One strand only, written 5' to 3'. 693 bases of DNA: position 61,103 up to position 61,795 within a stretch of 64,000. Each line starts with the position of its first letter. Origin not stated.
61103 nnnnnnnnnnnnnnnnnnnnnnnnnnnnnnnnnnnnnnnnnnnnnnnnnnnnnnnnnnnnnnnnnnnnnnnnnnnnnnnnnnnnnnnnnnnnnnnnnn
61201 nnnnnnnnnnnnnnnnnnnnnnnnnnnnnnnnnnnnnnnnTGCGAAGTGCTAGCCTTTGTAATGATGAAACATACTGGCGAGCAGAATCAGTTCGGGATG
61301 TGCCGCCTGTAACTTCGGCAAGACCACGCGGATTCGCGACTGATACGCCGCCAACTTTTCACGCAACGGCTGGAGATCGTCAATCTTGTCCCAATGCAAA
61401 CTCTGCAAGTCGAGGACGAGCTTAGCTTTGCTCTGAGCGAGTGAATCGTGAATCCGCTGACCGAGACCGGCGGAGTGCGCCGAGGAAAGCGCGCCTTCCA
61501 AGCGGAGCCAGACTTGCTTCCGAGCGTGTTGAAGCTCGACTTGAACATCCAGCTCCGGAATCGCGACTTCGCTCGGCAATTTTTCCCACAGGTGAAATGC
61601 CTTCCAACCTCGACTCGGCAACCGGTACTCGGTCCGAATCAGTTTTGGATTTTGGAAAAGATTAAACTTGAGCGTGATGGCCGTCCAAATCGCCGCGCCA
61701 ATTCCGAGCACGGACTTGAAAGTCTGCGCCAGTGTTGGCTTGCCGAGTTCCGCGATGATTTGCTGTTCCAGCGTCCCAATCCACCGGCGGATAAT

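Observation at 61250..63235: B12-binding radical SAM enzyme fused to a C-terminal STAS-like domain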

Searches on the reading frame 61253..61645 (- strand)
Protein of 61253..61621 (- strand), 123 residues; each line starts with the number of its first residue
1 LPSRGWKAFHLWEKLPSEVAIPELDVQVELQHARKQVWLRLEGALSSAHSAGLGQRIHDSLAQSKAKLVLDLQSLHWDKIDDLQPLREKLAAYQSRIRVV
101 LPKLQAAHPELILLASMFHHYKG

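Call 7: search_protein_families(library=pfam, proteins=[window:61253-61621:-], max_evalue=10)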
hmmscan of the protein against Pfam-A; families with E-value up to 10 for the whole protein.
seq(123 aa): 2 families
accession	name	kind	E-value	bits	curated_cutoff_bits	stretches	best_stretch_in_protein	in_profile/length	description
PF18853.6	LPD37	-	0.019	14.9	27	1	40-107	121-188/243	Large polyvalent protein associated domain 37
PF01740.26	STAS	-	0.043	14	22.6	1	29-76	3-51/106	STAS domain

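Call 14: search_solved_structures(query=A1, max_evalue=10, show_alignments=3)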
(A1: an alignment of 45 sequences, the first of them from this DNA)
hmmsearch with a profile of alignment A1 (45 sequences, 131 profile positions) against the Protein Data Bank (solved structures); distinct sequences matched with E-value up to 10: 7.
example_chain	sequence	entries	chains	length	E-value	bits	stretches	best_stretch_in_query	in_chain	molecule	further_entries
1tid_B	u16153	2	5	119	0.0033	20.7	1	31-127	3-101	Anti-sigma F factor antagonist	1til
1auz_A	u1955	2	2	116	0.0045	20.3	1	37-126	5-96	SPOIIAA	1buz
1th8_B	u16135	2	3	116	0.011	19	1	33-127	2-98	Anti-sigma F factor antagonist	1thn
1sbo_A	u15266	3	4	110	0.03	17.6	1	35-98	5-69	Putative anti-sigma factor antagonist TM1442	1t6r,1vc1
4o8v_A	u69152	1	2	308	1.3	12.3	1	24-71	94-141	Alginate biosynthesis protein AlgJ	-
7d9n_A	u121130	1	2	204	1.6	12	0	38-85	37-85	Lamin-A/C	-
3s84_A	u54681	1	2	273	1.7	11.9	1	55-107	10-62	Apolipoprotein A-IV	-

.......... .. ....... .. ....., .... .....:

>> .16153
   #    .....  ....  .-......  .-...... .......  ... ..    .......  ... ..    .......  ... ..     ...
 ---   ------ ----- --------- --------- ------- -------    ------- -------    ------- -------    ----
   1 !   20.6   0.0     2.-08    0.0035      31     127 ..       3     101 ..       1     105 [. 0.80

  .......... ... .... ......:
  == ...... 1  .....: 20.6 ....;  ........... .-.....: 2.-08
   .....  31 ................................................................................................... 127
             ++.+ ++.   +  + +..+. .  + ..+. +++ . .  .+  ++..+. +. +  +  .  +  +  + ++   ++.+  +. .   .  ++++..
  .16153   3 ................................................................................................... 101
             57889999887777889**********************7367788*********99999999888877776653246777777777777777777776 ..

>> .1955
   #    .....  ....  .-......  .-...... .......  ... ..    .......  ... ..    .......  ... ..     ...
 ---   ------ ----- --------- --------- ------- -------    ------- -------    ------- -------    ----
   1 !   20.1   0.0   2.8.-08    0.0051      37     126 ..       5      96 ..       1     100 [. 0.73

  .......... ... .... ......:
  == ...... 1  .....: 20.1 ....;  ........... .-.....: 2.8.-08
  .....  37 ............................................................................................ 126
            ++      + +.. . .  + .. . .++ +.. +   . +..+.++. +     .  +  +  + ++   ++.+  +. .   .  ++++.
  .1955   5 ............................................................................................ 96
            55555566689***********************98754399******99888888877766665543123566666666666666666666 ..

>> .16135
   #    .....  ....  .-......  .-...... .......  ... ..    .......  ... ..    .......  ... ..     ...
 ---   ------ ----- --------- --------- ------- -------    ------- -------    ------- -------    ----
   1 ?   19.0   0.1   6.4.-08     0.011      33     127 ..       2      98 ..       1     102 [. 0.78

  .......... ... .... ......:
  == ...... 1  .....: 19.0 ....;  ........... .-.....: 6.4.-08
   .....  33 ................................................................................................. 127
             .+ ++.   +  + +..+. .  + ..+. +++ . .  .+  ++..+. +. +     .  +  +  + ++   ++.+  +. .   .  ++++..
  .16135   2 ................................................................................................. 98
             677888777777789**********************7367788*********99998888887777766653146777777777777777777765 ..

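Call 16: search_protein_families(library=pfam, alignment_id=A1, max_evalue=10)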
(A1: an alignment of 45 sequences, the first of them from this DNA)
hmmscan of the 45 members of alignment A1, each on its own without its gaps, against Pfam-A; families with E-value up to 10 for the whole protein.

A. member 1, seq(131 aa): 2 families
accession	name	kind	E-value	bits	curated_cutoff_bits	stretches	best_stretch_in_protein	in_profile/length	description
PF18853.6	LPD37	-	0.023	14.7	27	1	48-114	121-187/243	Large polyvalent protein associated domain 37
PF01740.26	STAS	-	0.049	13.8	22.6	1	37-84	3-51/106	STAS domain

B. families by the number of members that match (of 45 scanned): 24 families
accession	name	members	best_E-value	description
PF01740.26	STAS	41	0.0001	STAS domain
PF13466.11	STAS_2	36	0.00058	STAS domain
PF07798.16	CCDC90-like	6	0.002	Coiled-coil domain-containing protein 90-like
PF18853.6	LPD37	5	0.023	Large polyvalent protein associated domain 37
PF12165.13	Alfin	4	0.096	Alfin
PF13191.12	AAA_16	3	0.0022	AAA ATPase domain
PF17111.11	PigL_N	3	0.011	Pigment biosynthesis cluster protein PigL N-terminal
PF01442.23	Apolipoprotein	3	0.033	Apolipoprotein A1/A4/E domain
PF09059.15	TyeA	3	0.041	TyeA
PF05852.16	DUF848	2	0.032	Gammaherpesvirus protein of unknown function (DUF848)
PF13358.12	DDE_3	2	0.035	DDE superfamily endonuclease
PF05597.16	Phasin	2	0.11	Poly(hydroxyalcanoate) granule associated protein (phasin)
PF11964.13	SpoIIAA-like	1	0.016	SpoIIAA-like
PF05478.16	Prominin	1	0.065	Prominin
PF18734.6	HEPN_AbiU2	1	0.075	AbiU2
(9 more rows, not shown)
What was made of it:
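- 61253..61555 (-): C-terminal STAS domain (ORF residues 561-661). Pfam STAS/STAS_2 in 41 and 36 of 45 members (call 16).
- On STAS domain (PF01740 / PF13466): Across the family, 41 of 45 members give weak hits, best E 1e-4 (call 16).
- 41 of 45 members hit PF01740 and 36 of 45 hit PF13466 (call 16).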

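Call 22: search_protein_representatives(alignment_id=A1)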
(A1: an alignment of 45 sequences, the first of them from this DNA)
Query: 45 sequences, 131 profile positions. Proteins with E-value up to 0.001 (for the whole library): 98; up to 1e-10: 57; up to 1e-30: 20. The best 98 are listed.
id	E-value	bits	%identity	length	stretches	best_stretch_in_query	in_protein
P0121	3.2e-59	214.9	-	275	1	1-130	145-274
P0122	2.4e-58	212.1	-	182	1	1-130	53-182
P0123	3.7e-56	205.0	-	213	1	1-130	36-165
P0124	2.3e-55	202.4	-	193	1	1-131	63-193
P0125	2.2e-51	189.5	-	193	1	1-129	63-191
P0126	3.2e-50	185.8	-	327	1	1-130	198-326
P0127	2.2e-48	179.8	-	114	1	19-127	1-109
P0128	2.6e-47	176.3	-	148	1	1-100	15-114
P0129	1.8e-45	170.4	-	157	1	1-106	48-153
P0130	7.7e-43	161.9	-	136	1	1-127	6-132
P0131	2.1e-42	160.5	-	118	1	9-129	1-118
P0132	4.1e-40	153.1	-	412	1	2-131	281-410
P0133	7.8e-40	152.2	-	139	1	31-131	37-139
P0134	1.1e-34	135.5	-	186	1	16-97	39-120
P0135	5.0e-34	133.4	-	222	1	1-130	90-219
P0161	2.1e-16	76.4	-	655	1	4-126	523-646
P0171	8.0e-12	61.5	-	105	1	32-130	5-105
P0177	9.7e-11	58.0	-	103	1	31-128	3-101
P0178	1.7e-10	57.3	-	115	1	20-111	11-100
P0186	2.6e-09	53.4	-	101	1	20-111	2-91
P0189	8.4e-09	51.8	-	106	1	32-112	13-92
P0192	2.6e-08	50.2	-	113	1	24-113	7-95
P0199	1.5e-07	47.7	-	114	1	31-112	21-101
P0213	3.4e-04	36.9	-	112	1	33-112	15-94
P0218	9.6e-04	35.4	-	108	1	31-109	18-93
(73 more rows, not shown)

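Call 23: predict_structure(alignment_id=A1)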
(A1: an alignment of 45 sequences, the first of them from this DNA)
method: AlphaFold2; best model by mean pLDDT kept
length: 131 residues; sequences in the alignment: 45
mean_pLDDT: 80.9   pTM: 0.75
mean pLDDT of the five models: 80.9, 79.8, 76.8, 56.7, 37.9
residues with pLDDT >= 90: 34; 70-90: 76; 50-70: 10; < 50: 11
segments of 3 or more residues with pLDDT < 50: 1-11
pLDDT, mean of each block of 10 residues (from residue 1): 43 67 80 85 87 85 91 90 84 91 91 73 85 63
secondary structure, 60 per line:
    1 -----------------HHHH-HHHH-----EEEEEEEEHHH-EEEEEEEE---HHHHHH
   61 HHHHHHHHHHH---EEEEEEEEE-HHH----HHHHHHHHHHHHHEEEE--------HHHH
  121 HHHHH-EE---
elements in order: H18-21 H23-26 E32-39 E44-51 H55-71 E75-83 H92-104 E105-108 H117-125
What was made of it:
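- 61253..61555 (-): AlphaFold pLDDT 80.9 with beta-beta-alpha-beta-alpha-beta-alpha order (call 23).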

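Call 25: search_protein_families(library=pfam, proteins=[P0161, P0171, P0177, P0178, P0186, P0189, P0192, P0199, P0213, P0218], max_evalue=0.01)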
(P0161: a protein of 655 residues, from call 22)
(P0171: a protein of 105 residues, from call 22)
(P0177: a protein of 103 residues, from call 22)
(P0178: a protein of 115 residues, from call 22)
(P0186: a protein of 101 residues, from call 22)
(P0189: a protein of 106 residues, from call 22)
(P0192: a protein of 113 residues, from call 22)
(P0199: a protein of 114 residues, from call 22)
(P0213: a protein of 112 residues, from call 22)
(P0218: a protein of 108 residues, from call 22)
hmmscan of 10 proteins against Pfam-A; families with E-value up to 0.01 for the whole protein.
P0161 (655 aa): 2 families
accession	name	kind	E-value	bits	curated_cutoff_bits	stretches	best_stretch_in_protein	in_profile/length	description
PF04055.27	Radical_SAM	-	2.2e-07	31.6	29.5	1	181-331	5-160/166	Radical SAM superfamily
PF02310.24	B12-binding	-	4.1e-06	27.1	32.1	1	71-144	41-119/121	B12 binding domain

P0171 (105 aa): 2 families
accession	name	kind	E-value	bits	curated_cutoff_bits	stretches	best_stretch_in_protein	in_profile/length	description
PF13466.11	STAS_2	-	9.2e-05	23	29.2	1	21-95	1-74/80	STAS domain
PF01740.26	STAS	-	0.0013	18.9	22.6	1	19-104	11-100/106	STAS domain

P0177 (103 aa): 1 family
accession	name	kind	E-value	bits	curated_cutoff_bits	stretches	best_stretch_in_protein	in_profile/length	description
PF07798.16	CCDC90-like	-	0.0034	17.7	33.5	1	10-81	68-139/175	Coiled-coil domain-containing protein 90-like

P0178 (115 aa): 0 families

P0186 (101 aa): 2 families
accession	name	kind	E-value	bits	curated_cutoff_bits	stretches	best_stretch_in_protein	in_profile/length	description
PF13466.11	STAS_2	-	1.5e-05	25.5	29.2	1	27-87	1-60/80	STAS domain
PF01740.26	STAS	-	9.3e-05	22.6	22.6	1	22-88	8-76/106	STAS domain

P0189 (106 aa): 2 families
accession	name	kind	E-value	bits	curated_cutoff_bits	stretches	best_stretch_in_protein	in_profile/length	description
PF01740.26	STAS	-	0.0056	16.9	22.6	1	22-77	8-64/106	STAS domain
PF21848.1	DUF6907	-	0.0085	17.1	26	0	21-53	72-108/116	Domain of unknown function (DUF6907)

P0192 (113 aa): 4 families
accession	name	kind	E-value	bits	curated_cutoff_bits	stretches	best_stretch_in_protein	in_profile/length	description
PF13466.11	STAS_2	-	0.00017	22.1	29.2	1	29-89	1-60/80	STAS domain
PF01740.26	STAS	-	0.00025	21.2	22.6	1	25-86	10-71/106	STAS domain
PF22517.1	Mcm-like_N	-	0.0042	17.8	26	0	4-44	25-67/82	Mcm-like, N-terminal domain, archaea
PF21848.1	DUF6907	-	0.0055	17.7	26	0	9-53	68-106/116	Domain of unknown function (DUF6907)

P0199 (114 aa): 2 families
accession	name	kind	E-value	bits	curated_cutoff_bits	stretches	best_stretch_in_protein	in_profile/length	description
PF01740.26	STAS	-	7.6e-06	26.1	22.6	1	32-96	9-75/106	STAS domain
PF13466.11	STAS_2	-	0.0013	19.3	29.2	1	36-98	1-63/80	STAS domain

P0213 (112 aa): 0 families

P0218 (108 aa): 0 families
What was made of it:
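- On Radical SAM superfamily (PF04055): P0161 scores 31.6 (call 25).
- On STAS domain (PF01740 / PF13466): Divergent members reach the threshold: P0199 26.1 bits, P0186 22.6 bits (call 25).
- Divergent family fragments reach the gathering score: P0199 26.1 bits, P0186 22.6 bits (call 25).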

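Call 26: fold_search(model_id=the predicted structure, library=pdb)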
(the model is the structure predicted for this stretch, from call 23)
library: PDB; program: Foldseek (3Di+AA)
matches with E <= 10: 717; with E <= 0.001: 7
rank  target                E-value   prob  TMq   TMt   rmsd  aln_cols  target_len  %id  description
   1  1vc1_A                1.9e-05  1.00  0.55  0.63   3.7       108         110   20  Crystal structure of the TM1442 protein from Thermotoga maritima, a homolog of the Bacillus subtilis general stress re (released 2004-09-28)
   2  8ih8_A                6.1e-05  1.00  0.56  0.62   3.5       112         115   18  anti-sigmaF factor and Anti-sigmaF factor antagonist complex(usfx-RsfB) (released 2024-02-28)
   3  1tid_D                1.2e-04  1.00  0.53  0.57   3.7       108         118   18  Crystal Structures of the ADP and ATP bound forms of the Bacillus Anti-sigma factor SpoIIAB in complex with the Anti-a (released 2004-06-15)
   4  1tid_B                1.3e-04  1.00  0.53  0.57   3.6       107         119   19  Crystal Structures of the ADP and ATP bound forms of the Bacillus Anti-sigma factor SpoIIAB in complex with the Anti-a (released 2004-06-15)
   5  8ih8_B                1.8e-04  1.00  0.55  0.60   3.8       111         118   20  anti-sigmaF factor and Anti-sigmaF factor antagonist complex(usfx-RsfB) (released 2024-02-28)
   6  1til_B                2.1e-04  1.00  0.53  0.58   3.7       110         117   16  Crystal Structures of the ADP and ATP bound forms of the Bacillus Anti-sigma factor SpoIIAB in complex with the Anti-a (released 2004-06-15)
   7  1th8_B                8.7e-04  1.00  0.51  0.56   3.7       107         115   17  Crystal Structures of the ADP and ATP bound forms of the Bacillus Anti-sigma factor SpoIIAB in complex with the Anti-a (released 2004-06-15)
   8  6m36_H                1.1e-03  1.00  0.50  0.62   3.5       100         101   12  The crystal structure of B. subtilis RsbV/RsbW complex in the monoclinic crystal form (released 2020-07-15)
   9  1thn_B                1.1e-03  1.00  0.49  0.55   3.6       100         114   17  Crystal Structures of the ADP and ATP bound forms of the Bacillus Anti-sigma factor SpoIIAB in complex with the Anti-a (released 2004-06-15)
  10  4hyl_A                1.2e-03  1.00  0.52  0.59   3.8       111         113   15  The crystal structure of an anti-sigma-factor antagonist from Haliangium ochraceum DSM 14365 (released 2012-11-28)
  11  6m36_D                1.9e-03  1.00  0.50  0.63   3.7        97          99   14  The crystal structure of B. subtilis RsbV/RsbW complex in the monoclinic crystal form (released 2020-07-15)
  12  1h4z                  2.0e-03  1.00  0.48  0.55   3.9       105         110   15  Structure of the Anti-Sigma Factor Antagonist SpoIIAA in its Unphosphorylated Form (released 2001-07-06)
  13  4hyl_B                2.5e-03  1.00  0.53  0.59   3.8       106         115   15  The crystal structure of an anti-sigma-factor antagonist from Haliangium ochraceum DSM 14365 (released 2012-11-28)
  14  3lkl_A                2.5e-03  1.00  0.45  0.58   4.9        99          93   17  Crystal structure of the C-terminal domain of Anti-Sigma factor antagonist STAS from Rhodobacter sphaeroides (released 2010-03-09)
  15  6jhk_A                2.6e-03  1.00  0.53  0.58   3.7       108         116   18  Crystal Structure of Bacillus subtilis RsbS (released 2019-09-11)
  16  4qtp_B                2.8e-03  1.00  0.55  0.60   3.6       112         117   20  Crystal Structure of an Anti-sigma Factor Antagonist from Mycobacterium paratuberculosis (released 2014-07-16)
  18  6jhk_B                3.6e-03  1.00  0.49  0.55   4.0       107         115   12  Crystal Structure of Bacillus subtilis RsbS (released 2019-09-11)
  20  6m36_B                5.4e-03  1.00  0.53  0.66   3.7       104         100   13  The crystal structure of B. subtilis RsbV/RsbW complex in the monoclinic crystal form (released 2020-07-15)
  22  4qtp_A                6.1e-03  1.00  0.55  0.61   3.8       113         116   20  Crystal Structure of an Anti-sigma Factor Antagonist from Mycobacterium paratuberculosis (released 2014-07-16)
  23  4qtp_D                6.5e-03  1.00  0.55  0.61   3.9       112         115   20  Crystal Structure of an Anti-sigma Factor Antagonist from Mycobacterium paratuberculosis (released 2014-07-16)
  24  6m36_F                6.5e-03  0.99  0.44  0.57   4.0        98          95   15  The crystal structure of B. subtilis RsbV/RsbW complex in the monoclinic crystal form (released 2020-07-15)
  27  3ny7_A                4.6e-02  0.89  0.47  0.51   4.6       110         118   13  STAS domain of YchM bound to ACP (released 2010-12-01)
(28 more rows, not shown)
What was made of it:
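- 61253..61555 (-): Foldseek's top 16 are all anti-sigma antagonists (call 26).
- On STAS domain (PF01740 / PF13466): Foldseek's top 16 are all STAS antagonists, TM-score 0.55-0.63 normalised to target length (call 26).
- Checked: With the AlphaFold model, the top 16 Foldseek hits are all anti-sigma antagonists (best E 1.9e-5; calls 23, 26).
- The domain model (pLDDT 80.9) has Foldseek prob 1.00 to 1vc1, 8ih8, 1tid, 6m36, 6jhk and 4qtp (calls 23, 26). The YchM STAS domain bound to ACP (3ny7) appears among the fold matches (call 26). The fold and the best sequence matches are to genuine anti-sigma antagonists (calls 14, 26).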
